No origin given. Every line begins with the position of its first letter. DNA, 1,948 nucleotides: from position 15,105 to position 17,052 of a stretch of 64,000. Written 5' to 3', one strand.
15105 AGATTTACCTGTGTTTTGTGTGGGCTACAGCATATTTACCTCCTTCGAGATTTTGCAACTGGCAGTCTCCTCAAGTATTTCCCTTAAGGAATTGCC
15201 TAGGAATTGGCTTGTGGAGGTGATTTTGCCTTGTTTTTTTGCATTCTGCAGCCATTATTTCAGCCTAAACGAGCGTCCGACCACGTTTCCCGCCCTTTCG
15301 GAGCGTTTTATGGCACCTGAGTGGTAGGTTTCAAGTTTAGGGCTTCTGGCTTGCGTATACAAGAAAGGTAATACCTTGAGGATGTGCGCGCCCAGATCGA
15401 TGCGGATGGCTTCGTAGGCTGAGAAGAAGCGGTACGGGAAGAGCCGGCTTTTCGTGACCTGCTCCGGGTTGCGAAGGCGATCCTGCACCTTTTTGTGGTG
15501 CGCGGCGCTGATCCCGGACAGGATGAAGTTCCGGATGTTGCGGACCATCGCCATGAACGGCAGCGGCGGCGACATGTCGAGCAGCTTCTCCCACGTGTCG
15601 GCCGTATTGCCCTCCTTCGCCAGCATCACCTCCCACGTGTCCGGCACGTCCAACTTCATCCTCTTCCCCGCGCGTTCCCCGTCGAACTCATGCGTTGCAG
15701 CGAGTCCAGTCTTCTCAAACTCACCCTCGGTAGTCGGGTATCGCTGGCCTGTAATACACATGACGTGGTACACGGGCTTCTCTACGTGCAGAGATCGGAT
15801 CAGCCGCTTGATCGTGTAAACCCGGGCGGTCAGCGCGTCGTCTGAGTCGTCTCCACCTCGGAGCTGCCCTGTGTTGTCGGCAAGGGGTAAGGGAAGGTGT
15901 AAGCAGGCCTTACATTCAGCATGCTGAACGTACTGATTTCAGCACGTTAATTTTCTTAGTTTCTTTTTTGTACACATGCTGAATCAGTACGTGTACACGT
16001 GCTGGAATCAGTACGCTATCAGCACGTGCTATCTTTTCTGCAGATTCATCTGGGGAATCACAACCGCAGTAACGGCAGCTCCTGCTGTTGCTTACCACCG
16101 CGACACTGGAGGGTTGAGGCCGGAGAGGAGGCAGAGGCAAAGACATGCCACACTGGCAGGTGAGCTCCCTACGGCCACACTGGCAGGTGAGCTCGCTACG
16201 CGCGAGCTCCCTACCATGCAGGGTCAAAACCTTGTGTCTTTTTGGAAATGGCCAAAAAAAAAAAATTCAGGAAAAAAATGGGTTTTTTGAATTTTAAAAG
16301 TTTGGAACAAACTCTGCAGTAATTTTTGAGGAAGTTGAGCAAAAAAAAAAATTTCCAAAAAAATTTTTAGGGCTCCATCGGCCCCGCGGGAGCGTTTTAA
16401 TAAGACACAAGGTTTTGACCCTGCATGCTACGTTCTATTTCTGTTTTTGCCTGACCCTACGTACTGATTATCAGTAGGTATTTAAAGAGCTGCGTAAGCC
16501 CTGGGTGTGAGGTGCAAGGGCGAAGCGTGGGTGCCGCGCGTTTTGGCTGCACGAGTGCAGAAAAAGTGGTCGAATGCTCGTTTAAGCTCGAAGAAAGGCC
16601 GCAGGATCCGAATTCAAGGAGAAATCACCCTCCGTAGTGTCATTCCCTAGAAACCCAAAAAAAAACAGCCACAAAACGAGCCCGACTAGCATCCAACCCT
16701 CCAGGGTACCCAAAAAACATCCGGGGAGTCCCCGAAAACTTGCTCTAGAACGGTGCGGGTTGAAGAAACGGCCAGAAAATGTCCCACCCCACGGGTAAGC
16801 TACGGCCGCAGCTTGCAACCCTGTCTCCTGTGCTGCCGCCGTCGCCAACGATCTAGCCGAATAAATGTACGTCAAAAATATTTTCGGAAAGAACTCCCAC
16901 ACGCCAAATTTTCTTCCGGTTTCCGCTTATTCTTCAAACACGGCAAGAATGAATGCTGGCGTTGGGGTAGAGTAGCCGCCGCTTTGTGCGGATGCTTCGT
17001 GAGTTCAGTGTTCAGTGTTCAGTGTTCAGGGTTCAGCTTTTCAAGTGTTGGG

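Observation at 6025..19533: TEP1/Ro60-like TROVE–vWA–DUF4062–P-loop gene scattered as ≥6 colinear same-strand blocks across 13.5 kb of repeat-filled DNA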

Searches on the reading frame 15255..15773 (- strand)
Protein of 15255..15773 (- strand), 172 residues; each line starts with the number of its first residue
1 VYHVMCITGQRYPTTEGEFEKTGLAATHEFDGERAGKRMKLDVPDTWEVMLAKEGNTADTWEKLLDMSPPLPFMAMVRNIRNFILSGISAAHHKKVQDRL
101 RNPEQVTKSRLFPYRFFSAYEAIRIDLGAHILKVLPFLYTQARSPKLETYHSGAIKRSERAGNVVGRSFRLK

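Call 3: search_protein_families(library=pfam, proteins=[window:15255-15773:-], max_evalue=0.1)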
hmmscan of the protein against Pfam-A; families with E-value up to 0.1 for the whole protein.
window:15255-15773:- (172 aa): 1 family
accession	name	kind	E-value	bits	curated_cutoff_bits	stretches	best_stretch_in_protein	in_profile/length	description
PF05731.17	TROVE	-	5.9e-37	128.3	23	1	3-124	237-355/442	TROVE domain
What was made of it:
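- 15375..15868 (-): Exon 3, the TROVE core. Acceptor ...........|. after a pyrimidine-rich tract. Donor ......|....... Pfam TROVE 237-355 (call 3).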

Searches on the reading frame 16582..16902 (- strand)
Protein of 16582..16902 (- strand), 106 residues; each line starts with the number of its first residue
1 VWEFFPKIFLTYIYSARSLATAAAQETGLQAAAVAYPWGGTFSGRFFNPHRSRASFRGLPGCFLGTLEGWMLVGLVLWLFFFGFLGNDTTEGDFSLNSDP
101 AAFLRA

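Call 54: search_protein_families(library=pfam, proteins=[window:16582-16902:-], max_evalue=0.01)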
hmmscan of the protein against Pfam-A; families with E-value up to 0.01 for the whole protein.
window:16582-16902:- (106 aa): 1 family
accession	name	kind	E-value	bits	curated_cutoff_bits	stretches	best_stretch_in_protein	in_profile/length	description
PF02532.19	PsbI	-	0.0043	17.4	27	1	72-90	11-29/36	Photosystem II reaction centre I protein (PSII 4.8 kDa protein)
